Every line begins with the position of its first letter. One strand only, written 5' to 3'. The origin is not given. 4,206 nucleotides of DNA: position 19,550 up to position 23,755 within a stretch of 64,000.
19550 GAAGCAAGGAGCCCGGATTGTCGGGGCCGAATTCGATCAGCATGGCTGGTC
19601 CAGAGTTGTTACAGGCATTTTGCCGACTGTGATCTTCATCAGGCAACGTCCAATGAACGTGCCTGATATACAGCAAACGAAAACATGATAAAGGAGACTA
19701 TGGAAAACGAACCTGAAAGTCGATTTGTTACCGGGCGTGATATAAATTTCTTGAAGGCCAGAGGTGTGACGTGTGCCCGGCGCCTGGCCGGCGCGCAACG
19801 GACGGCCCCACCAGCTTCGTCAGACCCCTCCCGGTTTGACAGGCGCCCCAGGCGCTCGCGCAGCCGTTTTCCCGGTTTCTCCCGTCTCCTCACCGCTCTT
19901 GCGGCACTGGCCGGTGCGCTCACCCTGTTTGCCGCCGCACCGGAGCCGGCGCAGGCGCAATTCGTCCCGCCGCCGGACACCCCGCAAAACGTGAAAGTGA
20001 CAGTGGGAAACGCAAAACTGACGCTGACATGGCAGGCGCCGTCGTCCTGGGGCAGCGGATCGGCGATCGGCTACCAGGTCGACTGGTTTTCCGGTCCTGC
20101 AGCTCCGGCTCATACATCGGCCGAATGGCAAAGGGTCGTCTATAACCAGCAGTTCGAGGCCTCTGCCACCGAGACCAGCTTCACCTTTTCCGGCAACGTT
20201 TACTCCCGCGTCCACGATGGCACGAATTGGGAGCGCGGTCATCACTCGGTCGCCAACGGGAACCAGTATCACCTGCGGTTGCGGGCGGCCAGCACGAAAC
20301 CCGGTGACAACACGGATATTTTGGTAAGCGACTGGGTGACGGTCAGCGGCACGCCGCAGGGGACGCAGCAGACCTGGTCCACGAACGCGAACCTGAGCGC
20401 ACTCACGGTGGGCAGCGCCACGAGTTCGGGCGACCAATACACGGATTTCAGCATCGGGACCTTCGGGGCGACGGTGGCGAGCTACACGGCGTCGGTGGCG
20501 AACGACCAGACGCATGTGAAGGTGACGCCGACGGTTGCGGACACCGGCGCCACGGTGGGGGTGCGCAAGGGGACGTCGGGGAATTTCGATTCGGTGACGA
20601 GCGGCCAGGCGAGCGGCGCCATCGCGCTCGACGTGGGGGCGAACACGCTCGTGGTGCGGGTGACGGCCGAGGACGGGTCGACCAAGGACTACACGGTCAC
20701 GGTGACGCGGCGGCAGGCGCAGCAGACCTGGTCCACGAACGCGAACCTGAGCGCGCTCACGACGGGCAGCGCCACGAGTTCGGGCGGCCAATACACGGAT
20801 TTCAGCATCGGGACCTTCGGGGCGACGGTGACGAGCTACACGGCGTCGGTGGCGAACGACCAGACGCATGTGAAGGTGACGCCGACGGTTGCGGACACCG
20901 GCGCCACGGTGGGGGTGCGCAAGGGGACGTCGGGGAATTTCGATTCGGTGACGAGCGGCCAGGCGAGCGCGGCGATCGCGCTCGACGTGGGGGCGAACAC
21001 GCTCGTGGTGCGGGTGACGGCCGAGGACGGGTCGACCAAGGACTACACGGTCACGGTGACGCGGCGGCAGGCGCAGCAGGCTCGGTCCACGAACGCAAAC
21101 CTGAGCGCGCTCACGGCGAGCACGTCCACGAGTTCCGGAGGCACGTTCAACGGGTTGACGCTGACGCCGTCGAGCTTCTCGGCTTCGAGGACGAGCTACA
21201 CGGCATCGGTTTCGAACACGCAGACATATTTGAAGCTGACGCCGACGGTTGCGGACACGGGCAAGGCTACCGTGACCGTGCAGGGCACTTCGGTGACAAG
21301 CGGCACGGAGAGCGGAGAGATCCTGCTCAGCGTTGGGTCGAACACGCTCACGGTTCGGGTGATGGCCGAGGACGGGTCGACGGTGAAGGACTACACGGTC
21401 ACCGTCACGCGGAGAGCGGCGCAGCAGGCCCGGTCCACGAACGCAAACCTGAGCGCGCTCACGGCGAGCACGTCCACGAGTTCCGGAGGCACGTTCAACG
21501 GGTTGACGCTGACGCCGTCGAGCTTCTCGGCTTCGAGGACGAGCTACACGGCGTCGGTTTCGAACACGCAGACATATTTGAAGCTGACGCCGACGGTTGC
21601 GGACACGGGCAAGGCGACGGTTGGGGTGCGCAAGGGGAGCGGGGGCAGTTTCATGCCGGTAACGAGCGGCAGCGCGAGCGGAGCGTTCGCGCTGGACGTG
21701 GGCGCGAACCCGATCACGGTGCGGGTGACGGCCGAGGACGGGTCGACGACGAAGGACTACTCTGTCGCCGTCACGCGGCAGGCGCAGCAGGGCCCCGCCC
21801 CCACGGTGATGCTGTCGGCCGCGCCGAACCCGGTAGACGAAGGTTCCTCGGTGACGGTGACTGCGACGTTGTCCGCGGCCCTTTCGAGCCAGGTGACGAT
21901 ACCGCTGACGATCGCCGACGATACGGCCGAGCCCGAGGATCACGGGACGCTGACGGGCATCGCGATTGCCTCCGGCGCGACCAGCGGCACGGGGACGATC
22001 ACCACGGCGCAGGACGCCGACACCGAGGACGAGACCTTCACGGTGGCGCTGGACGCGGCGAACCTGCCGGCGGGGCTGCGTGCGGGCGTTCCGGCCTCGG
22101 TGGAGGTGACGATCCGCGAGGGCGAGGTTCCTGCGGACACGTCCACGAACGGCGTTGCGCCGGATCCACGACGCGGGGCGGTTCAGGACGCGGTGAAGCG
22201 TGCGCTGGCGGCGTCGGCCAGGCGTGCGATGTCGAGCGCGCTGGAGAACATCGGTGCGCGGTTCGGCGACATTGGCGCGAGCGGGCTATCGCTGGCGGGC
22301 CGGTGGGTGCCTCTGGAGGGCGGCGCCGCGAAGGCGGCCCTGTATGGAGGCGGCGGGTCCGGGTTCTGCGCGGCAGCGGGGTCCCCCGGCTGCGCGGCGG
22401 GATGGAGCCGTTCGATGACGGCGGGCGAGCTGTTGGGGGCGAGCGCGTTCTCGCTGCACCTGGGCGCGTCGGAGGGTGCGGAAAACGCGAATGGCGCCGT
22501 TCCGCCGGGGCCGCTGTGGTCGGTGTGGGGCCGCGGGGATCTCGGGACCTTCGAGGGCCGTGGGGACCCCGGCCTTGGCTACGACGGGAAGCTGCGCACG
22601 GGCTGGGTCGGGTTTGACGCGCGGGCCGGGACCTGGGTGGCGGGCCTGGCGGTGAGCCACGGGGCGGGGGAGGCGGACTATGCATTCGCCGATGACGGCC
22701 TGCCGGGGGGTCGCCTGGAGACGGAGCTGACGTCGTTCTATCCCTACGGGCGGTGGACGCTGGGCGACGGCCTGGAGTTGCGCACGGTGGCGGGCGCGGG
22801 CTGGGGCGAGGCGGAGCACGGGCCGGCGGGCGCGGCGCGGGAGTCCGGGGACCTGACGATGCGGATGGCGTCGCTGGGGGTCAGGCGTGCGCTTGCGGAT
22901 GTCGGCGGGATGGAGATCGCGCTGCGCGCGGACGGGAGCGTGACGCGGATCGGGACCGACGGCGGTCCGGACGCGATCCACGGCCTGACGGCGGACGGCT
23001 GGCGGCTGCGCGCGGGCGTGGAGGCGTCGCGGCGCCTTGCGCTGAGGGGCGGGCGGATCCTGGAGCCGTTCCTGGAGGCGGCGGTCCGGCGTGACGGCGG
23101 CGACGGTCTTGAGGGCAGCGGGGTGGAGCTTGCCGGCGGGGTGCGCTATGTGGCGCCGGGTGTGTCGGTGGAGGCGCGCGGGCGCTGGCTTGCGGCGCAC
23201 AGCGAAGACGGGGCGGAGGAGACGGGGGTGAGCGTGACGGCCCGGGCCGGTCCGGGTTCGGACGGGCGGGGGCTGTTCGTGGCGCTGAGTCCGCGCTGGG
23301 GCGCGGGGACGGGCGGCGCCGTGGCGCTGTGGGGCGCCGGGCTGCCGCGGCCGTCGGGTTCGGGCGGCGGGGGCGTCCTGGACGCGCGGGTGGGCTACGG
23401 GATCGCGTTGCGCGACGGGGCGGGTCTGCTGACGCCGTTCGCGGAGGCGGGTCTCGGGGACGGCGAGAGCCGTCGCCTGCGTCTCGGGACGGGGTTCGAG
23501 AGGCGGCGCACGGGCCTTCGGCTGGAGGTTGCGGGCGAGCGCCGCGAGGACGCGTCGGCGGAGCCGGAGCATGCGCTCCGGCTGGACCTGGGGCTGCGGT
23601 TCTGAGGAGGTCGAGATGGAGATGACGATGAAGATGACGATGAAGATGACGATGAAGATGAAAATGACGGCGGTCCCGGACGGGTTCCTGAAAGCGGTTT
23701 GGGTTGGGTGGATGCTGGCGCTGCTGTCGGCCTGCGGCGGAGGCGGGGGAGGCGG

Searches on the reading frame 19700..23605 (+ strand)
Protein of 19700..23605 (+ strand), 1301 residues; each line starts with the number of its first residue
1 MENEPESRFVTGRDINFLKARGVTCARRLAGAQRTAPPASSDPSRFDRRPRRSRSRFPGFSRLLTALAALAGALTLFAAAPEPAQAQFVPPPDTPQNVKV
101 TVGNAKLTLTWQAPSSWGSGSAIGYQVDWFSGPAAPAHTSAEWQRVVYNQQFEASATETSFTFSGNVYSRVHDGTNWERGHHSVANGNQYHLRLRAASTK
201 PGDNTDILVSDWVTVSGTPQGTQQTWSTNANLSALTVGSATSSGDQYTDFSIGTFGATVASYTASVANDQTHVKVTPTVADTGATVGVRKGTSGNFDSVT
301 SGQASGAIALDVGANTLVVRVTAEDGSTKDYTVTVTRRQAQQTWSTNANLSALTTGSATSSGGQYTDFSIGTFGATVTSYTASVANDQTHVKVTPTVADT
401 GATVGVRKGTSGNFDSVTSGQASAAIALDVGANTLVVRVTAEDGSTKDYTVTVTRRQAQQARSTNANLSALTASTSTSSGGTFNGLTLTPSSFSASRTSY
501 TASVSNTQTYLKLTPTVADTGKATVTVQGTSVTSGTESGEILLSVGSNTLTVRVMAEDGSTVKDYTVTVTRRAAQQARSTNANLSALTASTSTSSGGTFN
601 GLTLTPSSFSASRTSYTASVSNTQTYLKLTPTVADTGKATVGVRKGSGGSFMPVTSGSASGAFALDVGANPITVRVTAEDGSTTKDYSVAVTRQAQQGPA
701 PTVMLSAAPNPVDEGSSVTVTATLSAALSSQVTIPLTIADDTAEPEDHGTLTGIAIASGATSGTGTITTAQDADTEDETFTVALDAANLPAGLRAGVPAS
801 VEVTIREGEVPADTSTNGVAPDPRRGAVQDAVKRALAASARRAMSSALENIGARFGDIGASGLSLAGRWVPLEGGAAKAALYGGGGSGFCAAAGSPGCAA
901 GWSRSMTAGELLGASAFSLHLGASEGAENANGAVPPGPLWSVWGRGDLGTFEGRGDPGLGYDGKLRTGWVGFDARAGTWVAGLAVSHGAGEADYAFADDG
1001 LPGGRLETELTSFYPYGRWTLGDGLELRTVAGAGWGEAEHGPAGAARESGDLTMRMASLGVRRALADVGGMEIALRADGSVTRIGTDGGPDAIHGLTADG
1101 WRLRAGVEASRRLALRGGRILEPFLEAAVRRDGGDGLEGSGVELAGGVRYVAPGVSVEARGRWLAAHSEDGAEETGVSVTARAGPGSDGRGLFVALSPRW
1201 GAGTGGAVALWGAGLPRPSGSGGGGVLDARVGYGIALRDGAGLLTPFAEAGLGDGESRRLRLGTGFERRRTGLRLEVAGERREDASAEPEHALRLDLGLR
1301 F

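Call 13: search_protein_families(library=pfam, proteins=[window:19700-23605:+], max_evalue=0.01)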
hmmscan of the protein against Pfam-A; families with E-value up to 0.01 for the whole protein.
window:19700-23605:+ (1301 aa): 6 families
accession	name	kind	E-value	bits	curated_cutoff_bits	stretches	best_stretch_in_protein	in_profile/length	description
PF12733.13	Cadherin-like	-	1.9e-57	192.1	24.2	4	486-572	4-89/89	Cadherin-like beta sandwich domain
PF09136.16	Glucodextran_B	-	7.3e-13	48.7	27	4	511-571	19-81/83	Glucodextranase, domain B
PF18116.7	SNX17_FERM_C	-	3.9e-05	23.8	22.9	0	306-346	17-57/109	Sorting Nexin 17 FERM C-terminal domain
PF19755.4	DUF6242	-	0.0011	19.3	29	0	670-697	97-124/217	Domain of unknown function (DUF6242)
PF07362.18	CcdA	-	0.0045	17.8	22.4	0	447-472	2-27/71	Post-segregation antitoxin CcdA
PF01108.23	Tissue_fac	-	0.0089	16.3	27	0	79-146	11-68/107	Tissue factor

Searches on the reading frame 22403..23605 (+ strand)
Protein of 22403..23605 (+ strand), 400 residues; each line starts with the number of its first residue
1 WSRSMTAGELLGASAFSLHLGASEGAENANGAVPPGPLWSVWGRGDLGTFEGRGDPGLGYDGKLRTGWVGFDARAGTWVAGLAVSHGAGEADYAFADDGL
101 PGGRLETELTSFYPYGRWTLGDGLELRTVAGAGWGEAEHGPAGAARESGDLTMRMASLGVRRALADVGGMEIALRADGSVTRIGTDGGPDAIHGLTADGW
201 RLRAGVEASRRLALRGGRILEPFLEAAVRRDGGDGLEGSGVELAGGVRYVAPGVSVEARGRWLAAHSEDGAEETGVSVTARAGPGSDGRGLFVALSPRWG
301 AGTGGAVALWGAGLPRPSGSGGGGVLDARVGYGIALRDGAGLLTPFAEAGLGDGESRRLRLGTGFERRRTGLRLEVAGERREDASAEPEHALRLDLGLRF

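Call 47: search_protein_families(library=ncbifam, proteins=[window:22403-23605:+], max_evalue=1)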
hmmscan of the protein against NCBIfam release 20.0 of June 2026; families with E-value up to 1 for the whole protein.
window:22403-23605:+ (400 aa): 1 family
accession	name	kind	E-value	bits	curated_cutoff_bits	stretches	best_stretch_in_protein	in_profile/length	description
TIGR01414.1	autotrans_barl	domain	9.7e-06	24.9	16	2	193-248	328-380/432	autotransporter outer membrane beta-barrel domain-containing protein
